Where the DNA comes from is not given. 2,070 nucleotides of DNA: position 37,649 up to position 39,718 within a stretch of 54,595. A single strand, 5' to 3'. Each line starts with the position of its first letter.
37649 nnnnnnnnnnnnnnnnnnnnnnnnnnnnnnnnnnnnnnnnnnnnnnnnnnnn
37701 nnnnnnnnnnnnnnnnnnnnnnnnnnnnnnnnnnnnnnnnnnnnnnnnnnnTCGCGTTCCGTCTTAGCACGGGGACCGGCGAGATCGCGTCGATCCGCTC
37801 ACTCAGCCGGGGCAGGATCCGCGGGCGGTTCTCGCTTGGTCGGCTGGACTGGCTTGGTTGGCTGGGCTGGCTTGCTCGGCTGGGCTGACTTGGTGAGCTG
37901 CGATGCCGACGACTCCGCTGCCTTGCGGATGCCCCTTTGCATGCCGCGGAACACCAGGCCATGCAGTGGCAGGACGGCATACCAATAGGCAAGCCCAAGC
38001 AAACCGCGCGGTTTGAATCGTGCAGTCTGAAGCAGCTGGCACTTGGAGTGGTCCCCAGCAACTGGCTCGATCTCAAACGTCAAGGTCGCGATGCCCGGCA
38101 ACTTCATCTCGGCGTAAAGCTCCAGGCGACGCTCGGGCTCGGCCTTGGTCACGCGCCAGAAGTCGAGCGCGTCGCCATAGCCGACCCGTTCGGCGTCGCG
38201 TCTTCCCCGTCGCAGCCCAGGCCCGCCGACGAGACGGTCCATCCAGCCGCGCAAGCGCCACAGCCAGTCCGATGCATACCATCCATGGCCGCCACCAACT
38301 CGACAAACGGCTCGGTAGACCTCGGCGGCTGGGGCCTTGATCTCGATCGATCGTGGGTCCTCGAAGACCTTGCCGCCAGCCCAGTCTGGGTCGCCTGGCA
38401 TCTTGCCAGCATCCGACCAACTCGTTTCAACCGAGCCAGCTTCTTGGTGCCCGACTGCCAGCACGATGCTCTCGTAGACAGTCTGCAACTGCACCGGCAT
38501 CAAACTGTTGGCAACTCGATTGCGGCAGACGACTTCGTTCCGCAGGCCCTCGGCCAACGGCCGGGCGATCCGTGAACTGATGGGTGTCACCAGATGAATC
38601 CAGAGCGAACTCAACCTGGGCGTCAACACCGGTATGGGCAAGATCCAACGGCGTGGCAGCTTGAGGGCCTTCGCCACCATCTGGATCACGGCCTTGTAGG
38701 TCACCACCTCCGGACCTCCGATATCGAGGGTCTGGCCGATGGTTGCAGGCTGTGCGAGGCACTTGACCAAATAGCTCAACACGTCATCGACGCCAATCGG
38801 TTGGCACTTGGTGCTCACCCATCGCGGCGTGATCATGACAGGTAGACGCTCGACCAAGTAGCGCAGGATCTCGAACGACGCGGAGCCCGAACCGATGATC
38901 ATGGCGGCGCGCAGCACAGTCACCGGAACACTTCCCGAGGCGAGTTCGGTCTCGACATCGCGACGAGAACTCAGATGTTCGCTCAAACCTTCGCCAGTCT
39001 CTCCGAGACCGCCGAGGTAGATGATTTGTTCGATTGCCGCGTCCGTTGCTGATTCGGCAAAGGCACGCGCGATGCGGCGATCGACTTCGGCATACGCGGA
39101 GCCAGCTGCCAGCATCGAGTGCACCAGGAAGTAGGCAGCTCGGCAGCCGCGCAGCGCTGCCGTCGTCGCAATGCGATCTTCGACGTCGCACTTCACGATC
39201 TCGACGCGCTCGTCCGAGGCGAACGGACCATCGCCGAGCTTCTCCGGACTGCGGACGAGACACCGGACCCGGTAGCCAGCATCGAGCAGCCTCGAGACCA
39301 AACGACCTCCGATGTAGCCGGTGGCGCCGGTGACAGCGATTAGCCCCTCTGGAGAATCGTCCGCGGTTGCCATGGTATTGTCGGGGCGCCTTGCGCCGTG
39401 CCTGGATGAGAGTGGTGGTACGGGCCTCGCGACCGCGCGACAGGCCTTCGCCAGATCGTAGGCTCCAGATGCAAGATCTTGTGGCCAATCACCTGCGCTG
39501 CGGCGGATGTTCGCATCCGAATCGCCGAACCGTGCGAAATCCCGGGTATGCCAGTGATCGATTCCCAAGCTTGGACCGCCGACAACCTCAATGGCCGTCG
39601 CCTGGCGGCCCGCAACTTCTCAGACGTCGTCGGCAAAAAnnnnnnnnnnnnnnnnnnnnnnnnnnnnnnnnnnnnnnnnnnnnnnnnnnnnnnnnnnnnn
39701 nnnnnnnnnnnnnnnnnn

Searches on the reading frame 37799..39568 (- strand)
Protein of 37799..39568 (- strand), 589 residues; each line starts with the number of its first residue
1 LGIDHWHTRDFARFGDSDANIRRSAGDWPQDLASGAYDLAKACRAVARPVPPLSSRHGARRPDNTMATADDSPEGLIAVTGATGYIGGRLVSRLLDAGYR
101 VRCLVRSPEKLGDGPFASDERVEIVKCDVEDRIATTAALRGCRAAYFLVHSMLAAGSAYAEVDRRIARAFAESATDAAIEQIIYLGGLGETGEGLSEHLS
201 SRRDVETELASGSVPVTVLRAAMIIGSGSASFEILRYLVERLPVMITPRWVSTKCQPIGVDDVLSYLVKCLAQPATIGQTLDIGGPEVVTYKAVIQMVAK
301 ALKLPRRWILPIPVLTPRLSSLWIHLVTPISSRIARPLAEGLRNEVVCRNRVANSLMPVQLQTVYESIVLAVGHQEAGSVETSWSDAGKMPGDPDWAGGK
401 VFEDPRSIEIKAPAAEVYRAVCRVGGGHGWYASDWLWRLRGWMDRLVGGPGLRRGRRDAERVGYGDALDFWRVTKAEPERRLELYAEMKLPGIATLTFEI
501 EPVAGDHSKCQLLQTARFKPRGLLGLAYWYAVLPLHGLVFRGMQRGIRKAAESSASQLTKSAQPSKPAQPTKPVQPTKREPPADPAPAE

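Call 82: search_protein_families(library=pfam, proteins=[window:37799-39568:-], max_evalue=0.00001)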
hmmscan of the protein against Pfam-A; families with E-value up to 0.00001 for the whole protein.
window:37799-39568:- (589 aa): 4 families
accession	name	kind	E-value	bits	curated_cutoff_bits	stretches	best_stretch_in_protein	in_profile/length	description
PF11066.14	DUF2867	-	1.2e-35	123.3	27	1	396-543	1-142/142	Protein of unknown function (DUF2867)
PF13460.12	NAD_binding_10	-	2.3e-15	57.4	27.2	1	81-191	1-102/184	NAD(P)H-binding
PF05368.20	NmrA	-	3.8e-14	53.4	27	1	75-297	3-229/298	NmrA-like family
PF01370.27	Epimerase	-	4.4e-09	36.6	20.9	1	77-193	1-121/240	NAD dependent epimerase/dehydratase family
